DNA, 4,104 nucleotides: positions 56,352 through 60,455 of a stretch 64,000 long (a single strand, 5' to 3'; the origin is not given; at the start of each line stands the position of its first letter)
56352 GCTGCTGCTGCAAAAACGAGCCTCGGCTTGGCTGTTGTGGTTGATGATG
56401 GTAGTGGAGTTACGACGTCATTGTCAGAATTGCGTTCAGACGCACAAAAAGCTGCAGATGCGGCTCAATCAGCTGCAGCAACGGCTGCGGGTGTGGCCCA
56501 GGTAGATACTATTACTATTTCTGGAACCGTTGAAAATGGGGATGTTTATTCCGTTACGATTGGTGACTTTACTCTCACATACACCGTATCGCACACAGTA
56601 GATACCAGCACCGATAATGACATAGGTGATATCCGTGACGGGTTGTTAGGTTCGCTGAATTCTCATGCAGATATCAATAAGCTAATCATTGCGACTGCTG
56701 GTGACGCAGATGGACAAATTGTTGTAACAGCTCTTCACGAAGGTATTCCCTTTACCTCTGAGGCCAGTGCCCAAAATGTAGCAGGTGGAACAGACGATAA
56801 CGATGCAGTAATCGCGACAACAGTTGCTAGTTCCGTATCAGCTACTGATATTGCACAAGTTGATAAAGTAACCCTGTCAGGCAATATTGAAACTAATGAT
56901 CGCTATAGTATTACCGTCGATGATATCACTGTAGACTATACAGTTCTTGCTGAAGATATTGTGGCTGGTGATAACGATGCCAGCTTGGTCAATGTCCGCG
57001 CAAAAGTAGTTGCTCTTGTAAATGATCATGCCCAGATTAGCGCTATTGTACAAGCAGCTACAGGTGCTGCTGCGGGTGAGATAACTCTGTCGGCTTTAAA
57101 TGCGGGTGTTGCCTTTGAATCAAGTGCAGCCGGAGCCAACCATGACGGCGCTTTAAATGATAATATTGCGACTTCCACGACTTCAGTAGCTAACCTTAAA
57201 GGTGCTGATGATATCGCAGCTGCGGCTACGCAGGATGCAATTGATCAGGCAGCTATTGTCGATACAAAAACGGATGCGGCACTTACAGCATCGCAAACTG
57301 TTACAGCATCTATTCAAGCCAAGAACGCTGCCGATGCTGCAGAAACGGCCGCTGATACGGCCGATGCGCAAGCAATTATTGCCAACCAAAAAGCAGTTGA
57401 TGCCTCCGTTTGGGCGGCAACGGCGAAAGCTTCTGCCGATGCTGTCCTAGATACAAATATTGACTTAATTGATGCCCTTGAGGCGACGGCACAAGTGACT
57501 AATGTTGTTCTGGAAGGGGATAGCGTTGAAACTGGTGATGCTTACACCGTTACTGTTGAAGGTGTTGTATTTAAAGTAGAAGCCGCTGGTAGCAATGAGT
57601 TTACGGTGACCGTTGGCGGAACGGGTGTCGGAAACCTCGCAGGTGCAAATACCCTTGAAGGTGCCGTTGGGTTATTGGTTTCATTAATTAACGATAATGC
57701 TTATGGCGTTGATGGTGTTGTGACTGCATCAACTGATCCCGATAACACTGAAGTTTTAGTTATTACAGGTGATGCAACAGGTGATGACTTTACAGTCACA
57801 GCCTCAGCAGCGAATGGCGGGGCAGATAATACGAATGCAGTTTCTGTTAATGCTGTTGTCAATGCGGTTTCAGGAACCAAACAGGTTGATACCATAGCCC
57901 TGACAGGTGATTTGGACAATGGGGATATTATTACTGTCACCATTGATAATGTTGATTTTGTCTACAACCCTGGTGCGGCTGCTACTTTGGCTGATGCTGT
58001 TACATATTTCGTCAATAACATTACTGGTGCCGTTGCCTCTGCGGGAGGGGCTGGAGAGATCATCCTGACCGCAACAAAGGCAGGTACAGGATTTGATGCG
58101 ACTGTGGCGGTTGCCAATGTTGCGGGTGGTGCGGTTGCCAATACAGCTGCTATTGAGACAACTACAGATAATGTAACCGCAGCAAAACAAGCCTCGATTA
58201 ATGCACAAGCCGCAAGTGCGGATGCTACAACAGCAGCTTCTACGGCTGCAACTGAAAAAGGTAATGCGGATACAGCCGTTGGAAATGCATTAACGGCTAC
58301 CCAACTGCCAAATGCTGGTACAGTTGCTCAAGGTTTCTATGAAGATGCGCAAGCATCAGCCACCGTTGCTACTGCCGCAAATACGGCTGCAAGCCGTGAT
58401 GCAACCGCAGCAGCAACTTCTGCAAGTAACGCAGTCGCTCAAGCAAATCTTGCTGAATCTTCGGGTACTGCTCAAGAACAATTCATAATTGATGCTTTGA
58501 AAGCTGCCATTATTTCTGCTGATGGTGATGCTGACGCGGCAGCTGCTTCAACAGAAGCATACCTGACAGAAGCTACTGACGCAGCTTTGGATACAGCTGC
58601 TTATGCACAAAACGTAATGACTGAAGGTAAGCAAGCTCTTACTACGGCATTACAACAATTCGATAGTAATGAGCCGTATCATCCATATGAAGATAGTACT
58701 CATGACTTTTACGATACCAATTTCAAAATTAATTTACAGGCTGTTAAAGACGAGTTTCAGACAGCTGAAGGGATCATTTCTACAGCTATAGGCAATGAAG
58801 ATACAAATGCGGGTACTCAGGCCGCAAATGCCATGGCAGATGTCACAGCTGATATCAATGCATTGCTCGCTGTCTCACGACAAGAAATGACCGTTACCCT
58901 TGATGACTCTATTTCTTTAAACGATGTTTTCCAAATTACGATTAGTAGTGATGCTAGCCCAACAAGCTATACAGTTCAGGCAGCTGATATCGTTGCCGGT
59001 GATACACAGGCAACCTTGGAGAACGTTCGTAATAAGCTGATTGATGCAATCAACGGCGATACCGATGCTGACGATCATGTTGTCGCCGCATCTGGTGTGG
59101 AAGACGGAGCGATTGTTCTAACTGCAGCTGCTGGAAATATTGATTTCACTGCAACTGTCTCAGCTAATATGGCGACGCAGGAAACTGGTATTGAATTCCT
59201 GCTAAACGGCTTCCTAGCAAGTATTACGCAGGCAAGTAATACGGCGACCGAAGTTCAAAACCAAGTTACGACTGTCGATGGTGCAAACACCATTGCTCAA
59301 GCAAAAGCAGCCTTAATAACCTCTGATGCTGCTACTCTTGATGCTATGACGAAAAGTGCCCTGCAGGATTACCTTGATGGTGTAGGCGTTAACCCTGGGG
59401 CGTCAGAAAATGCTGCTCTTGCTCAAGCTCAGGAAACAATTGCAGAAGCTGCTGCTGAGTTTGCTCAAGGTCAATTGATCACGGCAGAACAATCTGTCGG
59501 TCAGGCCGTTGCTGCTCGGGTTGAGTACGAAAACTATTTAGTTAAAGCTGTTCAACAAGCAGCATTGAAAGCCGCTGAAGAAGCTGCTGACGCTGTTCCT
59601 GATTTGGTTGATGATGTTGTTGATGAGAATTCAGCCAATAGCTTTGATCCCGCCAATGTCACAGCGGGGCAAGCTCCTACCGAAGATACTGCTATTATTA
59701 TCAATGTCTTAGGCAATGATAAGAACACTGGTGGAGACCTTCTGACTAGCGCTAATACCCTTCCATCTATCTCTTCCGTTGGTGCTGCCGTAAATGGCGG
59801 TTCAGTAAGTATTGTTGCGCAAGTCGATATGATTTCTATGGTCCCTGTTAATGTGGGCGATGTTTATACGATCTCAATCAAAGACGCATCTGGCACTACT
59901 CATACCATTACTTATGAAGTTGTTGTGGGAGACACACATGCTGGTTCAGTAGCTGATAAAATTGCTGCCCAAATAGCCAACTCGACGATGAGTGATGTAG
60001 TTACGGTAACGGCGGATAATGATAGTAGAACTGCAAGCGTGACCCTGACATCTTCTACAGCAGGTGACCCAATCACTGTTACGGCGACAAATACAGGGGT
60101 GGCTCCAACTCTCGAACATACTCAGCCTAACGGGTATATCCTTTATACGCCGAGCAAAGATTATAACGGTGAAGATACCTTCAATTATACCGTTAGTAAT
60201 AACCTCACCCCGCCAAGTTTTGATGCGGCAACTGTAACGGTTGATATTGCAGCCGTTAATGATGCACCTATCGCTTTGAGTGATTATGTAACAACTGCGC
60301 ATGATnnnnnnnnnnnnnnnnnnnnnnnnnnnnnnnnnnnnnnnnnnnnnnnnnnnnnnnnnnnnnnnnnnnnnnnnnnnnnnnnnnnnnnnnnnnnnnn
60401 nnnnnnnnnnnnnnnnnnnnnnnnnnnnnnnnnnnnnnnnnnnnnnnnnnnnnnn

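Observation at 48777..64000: Giant (>5,070 aa, incomplete) adhesin with an unusual mosaic: long Ala-rich helical tracts alternating with at least 13 flagellin/FliD IN-motif-like modules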

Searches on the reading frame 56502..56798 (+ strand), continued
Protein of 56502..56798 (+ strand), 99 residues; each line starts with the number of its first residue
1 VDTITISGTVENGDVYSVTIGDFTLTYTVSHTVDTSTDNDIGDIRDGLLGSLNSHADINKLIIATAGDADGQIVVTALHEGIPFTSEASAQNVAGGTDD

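Call 83: search_protein_families(library=ncbifam, proteins=[L084:24001-25785:+, L084:25782-27197:+, L084:8297-9595:+, L084:23021-23920:+, L084:10001-11200:+], max_evalue=0.00001)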
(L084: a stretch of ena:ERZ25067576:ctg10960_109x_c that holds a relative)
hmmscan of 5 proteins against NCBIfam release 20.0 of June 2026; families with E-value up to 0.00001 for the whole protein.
L084:24001-25785:+ (594 aa): 162 families (the best 25 are shown)
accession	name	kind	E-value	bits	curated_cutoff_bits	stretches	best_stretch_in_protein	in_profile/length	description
TIGR03375.1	type_I_sec_LssB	subfamily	2.4e-96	323.6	693.1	1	10-527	146-664/696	type I secretion system permease/ATPase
TIGR01842.1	type_I_sec_PrtD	subfamily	2.2e-77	260.9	510.15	1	19-529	12-518/544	type I secretion system permease/ATPase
TIGR01846.1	type_I_sec_HlyB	subfamily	8e-70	235.9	725.55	1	16-538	142-665/694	type I secretion system permease/ATPase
TIGR02857.1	CydD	equivalog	1.5e-50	172.7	435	1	22-529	12-521/529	thiol reductant ABC exporter subunit CydD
TIGR03796.1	NHLM_micro_ABC1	equivalog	4e-50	170.8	853.3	1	4-532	145-679/710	NHLP family bacteriocin export ABC transporter peptidase/permease/ATPase subunit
TIGR02868.1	CydC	equivalog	4.1e-48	164.3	329.05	1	141-524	142-529/530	thiol reductant ABC exporter subunit CydC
TIGR02203.1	MsbA_lipidA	equivalog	7.6e-46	156.8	602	1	141-524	145-528/572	lipid A export permease/ATP-binding protein MsbA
TIGR00958.1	3a01208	subfamily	6.1e-41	140.5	874.6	1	148-537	297-686/711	antigen peptide transporter 2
TIGR03797.1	NHLM_micro_ABC2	equivalog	1.9e-40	139.1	709.4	1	18-523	141-643/686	NHLP bacteriocin export ABC transporter permease/ATPase subunit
NF045513.1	HepA_fam_ABC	equivalog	5.8e-40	137.3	725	1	115-524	158-568/610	heterocyst formation ABC transporter subunit HepA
NF010178.0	PRK13657.1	equivalog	8.8e-40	136.7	733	1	173-534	174-539/588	glucan ABC transporter ATP-binding protein/ permease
TIGR01193.1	bacteriocin_ABC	subfamily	4.4e-39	134.6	523.85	1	128-530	271-674/708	peptide cleavage/export ABC transporter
TIGR02204.1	MsbA_rel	hypoth_equivalog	5.5e-37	127.7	780.4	1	145-523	151-533/576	ABC transporter, permease/ATP-binding protein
NF008364.0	PRK11160.1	equivalog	5.9e-36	124.2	630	1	141-524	149-534/575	heme ABC transporter ATP-binding protein/permease CydC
NF008379.0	PRK11174.1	equivalog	2.6e-34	118.8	684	1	343-523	364-542/588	heme ABC transporter permease/ATP-binding protein CydD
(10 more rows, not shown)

L084:25782-27197:+ (471 aa): 10 families
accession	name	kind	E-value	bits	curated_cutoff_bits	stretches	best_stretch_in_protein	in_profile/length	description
TIGR01843.1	type_I_hlyD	subfamily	1e-121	406.9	208.65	1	55-471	2-422/422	HlyD family type I secretion periplasmic adaptor subunit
TIGR01000.1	bacteriocin_acc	subfamily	4.8e-18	65.3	258.85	1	272-461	267-454/457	bacteriocin secretion accessory protein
TIGR00998.1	8a0101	subfamily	3.4e-17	62.4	390.8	1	68-404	16-284/334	EmrA/EmrK family multidrug efflux transporter periplasmic adaptor subunit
TIGR03794.1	NHLM_micro_HlyD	equivalog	2.6e-15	56.3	156.2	1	73-403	35-338/421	NHLP bacteriocin system secretion protein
TIGR01730.1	RND_mfp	subfamily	1.9e-14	53.4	94.9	1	254-403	59-212/322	efflux RND transporter periplasmic adaptor subunit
NF007785.0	PRK10476.1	equivalog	2.7e-09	36.3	376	1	174-411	81-294/347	multidrug transporter subunit MdtN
TIGR00999.1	8a0102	subfamily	4.7e-09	35.8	319.3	1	290-388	60-158/271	CzcB/NccB family metal efflux transporter periplasmic adaptor subunit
TIGR02971.1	heterocyst_DevB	subfamily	2e-08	34.1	129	1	260-401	143-278/327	ABC exporter membrane fusion protein, DevB family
NF011715.0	PRK15136.1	equivalog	3.1e-06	26.1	563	1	266-382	158-275/390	multidrug efflux MFS transporter periplasmic adaptor subunit EmrA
NF007850.1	PRK10559.1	equivalog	4e-06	26.2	400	0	270-403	97-228/303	p-hydroxybenzoic acid efflux pump subunit AaeA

L084:8297-9595:+ (432 aa): 5 families
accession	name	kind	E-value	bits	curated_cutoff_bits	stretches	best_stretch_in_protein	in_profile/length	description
TIGR01844.1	type_I_sec_TolC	subfamily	6.8e-70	236.1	225.15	1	39-426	15-401/414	TolC family outer membrane protein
NF007002.0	PRK09465.1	equivalog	3.4e-27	95.1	495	1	27-426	24-427/460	outer membrane channel protein TolC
TIGR01845.1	outer_NodT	subfamily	8.3e-24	84.2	210.05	2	31-203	61-237/460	efflux transporter outer membrane subunit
NF052390.1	efflux_OMP_AbuO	equivalog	4.5e-14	52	700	1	123-426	130-434/447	multidrug efflux outer membrane protein AbuO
NF045679.1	DiMtlExpIhpA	equivalog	1.3e-07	30.7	650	1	7-199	10-200/424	divalent metal ion exporter subunit IhpA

L084:23021-23920:+ (300 aa): 5 families
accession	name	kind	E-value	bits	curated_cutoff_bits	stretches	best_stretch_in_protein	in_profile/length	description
NF035945.1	Zn_serralysin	subfamily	7e-25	88.1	500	1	150-293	321-461/462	serralysin family metalloprotease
NF053766.1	ZapA_metallo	exception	2.7e-17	63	940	1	136-233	329-424/483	ZapA family metalloprotease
NF046115.1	Ca_rpt_SMc04171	equivalog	3.9e-11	42.8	625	1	149-225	442-518/574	SMc04171 family calcium-binding repeat protein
NF033943.0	RTX_toxin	subfamily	7.6e-09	34.3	1000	1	146-227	750-825/930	RTX family hemolysin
NF050046.1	PueAB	exception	1.7e-06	26.8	670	1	150-223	498-565/616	polyurethane esterase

L084:10001-11200:+ (400 aa): 1 family
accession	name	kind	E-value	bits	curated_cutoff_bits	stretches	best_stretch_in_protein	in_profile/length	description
NF033682.1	retention_LapA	subfamily_domain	6.5e-10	39.4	50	1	124-188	4-68/145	retention module-containing protein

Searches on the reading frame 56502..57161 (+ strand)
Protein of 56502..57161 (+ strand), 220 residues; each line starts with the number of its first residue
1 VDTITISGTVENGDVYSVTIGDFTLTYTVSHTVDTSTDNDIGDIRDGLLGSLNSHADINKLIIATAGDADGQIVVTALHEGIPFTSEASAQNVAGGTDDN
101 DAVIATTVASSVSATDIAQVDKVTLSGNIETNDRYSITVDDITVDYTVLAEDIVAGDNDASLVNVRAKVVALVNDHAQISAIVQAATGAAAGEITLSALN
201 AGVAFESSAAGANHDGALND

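Call 13: find_homologous_proteins(query=window:56502-57161:+, max_evalue=0.001)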
Query window:56502-57161:+: 1298 candidates shared short words with the query, none scored E <= 0.001.

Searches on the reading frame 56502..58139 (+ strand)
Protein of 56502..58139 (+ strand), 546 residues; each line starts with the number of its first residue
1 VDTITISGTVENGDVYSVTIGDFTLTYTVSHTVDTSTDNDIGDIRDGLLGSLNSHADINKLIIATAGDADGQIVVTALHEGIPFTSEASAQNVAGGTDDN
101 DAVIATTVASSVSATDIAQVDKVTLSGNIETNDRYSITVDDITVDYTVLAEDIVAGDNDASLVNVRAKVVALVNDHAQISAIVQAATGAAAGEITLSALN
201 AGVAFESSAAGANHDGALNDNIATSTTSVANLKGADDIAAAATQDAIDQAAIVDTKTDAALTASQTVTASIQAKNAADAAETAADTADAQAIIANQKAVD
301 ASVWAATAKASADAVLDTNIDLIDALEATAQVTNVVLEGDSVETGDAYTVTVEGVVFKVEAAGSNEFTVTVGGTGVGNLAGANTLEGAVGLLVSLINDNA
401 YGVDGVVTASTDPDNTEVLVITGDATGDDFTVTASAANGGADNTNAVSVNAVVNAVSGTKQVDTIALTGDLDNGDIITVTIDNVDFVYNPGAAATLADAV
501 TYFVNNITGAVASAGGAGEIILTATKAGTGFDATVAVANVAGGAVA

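Call 12: search_protein_families(library=ncbifam, proteins=[window:56502-58139:+], max_evalue=0.1)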
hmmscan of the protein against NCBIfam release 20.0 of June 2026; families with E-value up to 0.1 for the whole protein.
window:56502-58139:+ (546 aa): 1 family
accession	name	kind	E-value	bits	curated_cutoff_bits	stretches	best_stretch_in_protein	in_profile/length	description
NF033510.3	Ca_tandemer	repeat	0.019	15.4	50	1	324-384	22-83/96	Ca2+-stabilized repeat-containing adhesin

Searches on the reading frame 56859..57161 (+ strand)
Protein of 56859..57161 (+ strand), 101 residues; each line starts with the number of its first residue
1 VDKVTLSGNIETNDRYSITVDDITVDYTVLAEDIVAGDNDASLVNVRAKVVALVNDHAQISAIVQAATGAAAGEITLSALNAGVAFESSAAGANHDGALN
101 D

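Call 11: search_protein_families(library=pfam, proteins=[window:56859-57161:+], max_evalue=10)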
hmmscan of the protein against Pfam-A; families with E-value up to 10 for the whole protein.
window:56859-57161:+ (101 aa): 1 family
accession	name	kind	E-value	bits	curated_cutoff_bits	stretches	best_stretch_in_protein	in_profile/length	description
PF19741.4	DUF6230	-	0.057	14.1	27.5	1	14-84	64-138/145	Family of unknown function (DUF6230)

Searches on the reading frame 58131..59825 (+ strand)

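Call 12: search_protein_families(library=ncbifam, proteins=[window:58131-59825:+], max_evalue=0.1)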
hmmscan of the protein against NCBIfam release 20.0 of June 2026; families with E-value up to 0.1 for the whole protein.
window:58131-59825:+ (565 aa): 1 family
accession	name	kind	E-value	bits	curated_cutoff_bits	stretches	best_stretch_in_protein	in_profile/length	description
NF010204.0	PRK13675.1-1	equivalog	0.077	12.4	468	0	219-286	151-212/267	GTP cyclohydrolase IV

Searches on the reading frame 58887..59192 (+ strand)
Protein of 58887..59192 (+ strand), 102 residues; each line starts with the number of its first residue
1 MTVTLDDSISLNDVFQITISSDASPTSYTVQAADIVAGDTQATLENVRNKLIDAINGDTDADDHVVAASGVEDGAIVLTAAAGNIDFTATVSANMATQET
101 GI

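Call 11: search_protein_families(library=pfam, proteins=[window:58887-59192:+], max_evalue=10)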
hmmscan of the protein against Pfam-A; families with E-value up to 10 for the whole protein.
window:58887-59192:+ (102 aa): 2 families
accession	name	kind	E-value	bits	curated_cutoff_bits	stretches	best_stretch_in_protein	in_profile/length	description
PF11828.13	DUF3348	-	0.016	15.3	25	1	5-65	44-99/246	Protein of unknown function (DUF3348)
PF06787.16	HcgF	-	0.19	12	25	1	45-99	86-140/163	FeGP cofactor biosynthesis protein HcgF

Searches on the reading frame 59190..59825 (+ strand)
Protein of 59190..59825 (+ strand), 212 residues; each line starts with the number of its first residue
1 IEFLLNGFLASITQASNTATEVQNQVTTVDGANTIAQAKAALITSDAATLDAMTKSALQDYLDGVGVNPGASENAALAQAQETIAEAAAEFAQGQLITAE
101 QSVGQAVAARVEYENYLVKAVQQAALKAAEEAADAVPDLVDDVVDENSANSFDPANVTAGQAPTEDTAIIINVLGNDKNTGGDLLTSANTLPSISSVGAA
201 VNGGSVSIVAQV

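Call 63: search_protein_families(library=pfam, proteins=[window:59190-59825:+], max_evalue=1)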
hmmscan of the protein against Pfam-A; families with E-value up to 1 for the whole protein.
window:59190-59825:+ (212 aa): 1 family
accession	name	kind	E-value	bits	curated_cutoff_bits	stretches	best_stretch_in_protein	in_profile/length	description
PF15579.11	Imm52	-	0.06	13.4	25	1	31-128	43-139/233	Immunity protein 52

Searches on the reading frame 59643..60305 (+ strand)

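Call 82: search_protein_families(library=pfam, proteins=[window:59643-60305:+], max_evalue=0.01)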
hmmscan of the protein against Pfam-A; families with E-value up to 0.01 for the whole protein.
window:59643-60305:+ (221 aa): 3 families
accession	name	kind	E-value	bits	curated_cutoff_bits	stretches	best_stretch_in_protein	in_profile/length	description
PF17963.7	Big_9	-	2.6e-12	47.9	23.6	2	118-200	9-88/89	Bacterial Ig domain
PF17892.7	Cadherin_5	-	0.00012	22.3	26.5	1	139-199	36-94/98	Cadherin-like domain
PF17803.7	Cadherin_4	-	0.0022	18.9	25.1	1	196-221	1-26/71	Bacterial cadherin-like domain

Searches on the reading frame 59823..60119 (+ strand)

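Call 11: search_protein_families(library=pfam, proteins=[window:59823-60119:+], max_evalue=10)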
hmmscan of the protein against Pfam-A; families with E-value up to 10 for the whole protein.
window:59823-60119:+ (99 aa): 6 families
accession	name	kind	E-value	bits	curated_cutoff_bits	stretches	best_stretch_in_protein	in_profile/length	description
PF13004.13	BACON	-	0.0044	17.4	25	1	57-87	21-59/61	Putative binding domain, N-terminal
PF14505.12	DUF4438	-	0.064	13.4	24.9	1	25-55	14-44/135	Domain of unknown function (DUF4438), N-terminal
PF01547.30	SBP_bac_1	-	0.075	13.5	26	1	32-65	25-57/307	Bacterial extracellular solute-binding protein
PF02144.21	Rad1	-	0.095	12.2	24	1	39-96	68-125/257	Repair protein Rad1/Rec1/Rad17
PF10686.14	YAcAr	-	0.12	12.7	28.2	1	32-65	30-62/66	YspA, cpYpsA-related SLOG family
PF10342.15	Kre9_KNH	-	0.16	13.1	24.6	1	9-65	8-64/94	Kre9/KNH-like N-terminal Ig-like domain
